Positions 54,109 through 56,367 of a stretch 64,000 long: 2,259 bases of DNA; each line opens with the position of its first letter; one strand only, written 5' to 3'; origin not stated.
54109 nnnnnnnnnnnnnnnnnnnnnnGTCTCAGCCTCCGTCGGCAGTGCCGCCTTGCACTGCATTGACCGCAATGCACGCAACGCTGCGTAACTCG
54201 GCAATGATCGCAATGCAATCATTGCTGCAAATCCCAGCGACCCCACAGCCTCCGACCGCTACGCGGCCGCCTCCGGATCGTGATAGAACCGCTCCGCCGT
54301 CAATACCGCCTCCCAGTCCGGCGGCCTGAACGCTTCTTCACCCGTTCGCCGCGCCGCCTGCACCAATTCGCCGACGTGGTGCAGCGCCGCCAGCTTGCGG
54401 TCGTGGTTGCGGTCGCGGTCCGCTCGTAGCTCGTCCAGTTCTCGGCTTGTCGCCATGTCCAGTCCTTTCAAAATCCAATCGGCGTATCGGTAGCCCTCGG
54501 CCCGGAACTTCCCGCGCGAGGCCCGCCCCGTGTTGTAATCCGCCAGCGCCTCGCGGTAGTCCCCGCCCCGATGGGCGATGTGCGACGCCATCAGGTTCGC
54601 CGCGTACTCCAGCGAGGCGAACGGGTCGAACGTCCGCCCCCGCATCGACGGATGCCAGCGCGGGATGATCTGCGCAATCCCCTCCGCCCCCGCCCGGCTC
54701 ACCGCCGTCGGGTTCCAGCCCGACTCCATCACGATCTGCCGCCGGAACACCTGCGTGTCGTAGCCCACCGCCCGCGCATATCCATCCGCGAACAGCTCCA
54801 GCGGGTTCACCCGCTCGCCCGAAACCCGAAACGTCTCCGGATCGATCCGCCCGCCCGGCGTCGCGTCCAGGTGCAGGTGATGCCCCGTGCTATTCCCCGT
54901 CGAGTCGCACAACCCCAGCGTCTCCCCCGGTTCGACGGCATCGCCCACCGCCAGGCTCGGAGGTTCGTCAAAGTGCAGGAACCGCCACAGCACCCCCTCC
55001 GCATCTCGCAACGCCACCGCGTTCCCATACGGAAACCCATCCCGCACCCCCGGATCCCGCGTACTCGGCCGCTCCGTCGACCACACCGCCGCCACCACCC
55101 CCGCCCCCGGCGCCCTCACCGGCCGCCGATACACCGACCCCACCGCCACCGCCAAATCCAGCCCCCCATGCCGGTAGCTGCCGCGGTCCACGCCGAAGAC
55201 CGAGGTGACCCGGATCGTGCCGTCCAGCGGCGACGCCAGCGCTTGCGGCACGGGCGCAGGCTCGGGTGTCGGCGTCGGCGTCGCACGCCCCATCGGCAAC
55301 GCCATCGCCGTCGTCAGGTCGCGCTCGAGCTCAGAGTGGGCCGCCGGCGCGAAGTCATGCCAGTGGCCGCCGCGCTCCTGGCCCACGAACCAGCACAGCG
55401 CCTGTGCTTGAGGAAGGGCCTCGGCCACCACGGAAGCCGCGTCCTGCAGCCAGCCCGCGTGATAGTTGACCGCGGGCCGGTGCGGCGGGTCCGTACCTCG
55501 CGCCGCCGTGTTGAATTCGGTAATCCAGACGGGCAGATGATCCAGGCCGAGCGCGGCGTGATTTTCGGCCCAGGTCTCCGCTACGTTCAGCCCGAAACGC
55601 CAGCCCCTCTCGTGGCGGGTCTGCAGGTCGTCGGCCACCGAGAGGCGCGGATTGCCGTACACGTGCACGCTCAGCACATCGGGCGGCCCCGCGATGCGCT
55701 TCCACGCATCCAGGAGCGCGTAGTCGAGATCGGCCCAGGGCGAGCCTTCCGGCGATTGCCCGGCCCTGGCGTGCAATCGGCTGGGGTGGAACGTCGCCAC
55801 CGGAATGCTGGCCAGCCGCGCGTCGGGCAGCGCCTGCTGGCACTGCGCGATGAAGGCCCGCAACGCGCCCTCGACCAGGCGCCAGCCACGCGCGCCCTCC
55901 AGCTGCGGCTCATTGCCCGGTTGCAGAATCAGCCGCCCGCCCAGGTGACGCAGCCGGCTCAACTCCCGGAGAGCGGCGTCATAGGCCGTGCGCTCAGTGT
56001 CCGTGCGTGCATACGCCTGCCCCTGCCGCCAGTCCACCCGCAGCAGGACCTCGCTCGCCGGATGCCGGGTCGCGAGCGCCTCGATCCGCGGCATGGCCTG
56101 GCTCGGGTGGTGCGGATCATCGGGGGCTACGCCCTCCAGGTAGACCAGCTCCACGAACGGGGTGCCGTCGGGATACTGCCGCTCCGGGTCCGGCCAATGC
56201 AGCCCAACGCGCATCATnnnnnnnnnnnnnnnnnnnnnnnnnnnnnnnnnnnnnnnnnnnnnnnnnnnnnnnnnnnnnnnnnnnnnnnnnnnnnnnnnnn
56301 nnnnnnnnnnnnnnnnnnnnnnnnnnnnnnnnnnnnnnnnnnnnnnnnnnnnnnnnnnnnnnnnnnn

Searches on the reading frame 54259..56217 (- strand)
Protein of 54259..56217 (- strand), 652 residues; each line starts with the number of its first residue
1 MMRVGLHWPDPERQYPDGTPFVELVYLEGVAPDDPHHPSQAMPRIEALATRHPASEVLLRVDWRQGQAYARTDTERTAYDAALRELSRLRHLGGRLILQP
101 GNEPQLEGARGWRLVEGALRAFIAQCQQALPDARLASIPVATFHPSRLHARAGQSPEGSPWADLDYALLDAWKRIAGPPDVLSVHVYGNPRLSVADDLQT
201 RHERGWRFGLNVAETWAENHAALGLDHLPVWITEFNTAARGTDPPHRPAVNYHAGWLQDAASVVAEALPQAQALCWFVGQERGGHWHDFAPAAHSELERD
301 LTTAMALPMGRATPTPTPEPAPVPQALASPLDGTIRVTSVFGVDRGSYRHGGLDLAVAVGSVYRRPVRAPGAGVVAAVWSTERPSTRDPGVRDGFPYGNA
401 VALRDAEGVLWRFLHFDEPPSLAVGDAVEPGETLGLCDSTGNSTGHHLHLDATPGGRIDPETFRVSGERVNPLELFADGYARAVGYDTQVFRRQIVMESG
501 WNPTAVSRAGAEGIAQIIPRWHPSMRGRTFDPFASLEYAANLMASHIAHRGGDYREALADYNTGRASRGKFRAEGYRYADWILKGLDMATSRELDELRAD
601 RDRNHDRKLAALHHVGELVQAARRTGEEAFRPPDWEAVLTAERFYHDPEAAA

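Call 18: search_protein_families(library=pfam, proteins=[window:54259-56217:-], max_evalue=0.00001)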
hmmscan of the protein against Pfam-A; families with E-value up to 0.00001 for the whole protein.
window:54259-56217:- (652 aa): 2 families
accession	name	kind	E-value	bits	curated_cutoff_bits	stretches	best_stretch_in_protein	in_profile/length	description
PF01464.25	SLT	-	5.9e-12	45.6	21.3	1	491-577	17-110/117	Transglycosylase SLT domain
PF01551.29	Peptidase_M23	-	1.1e-11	45.2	28.7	1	349-453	2-88/96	Peptidase family M23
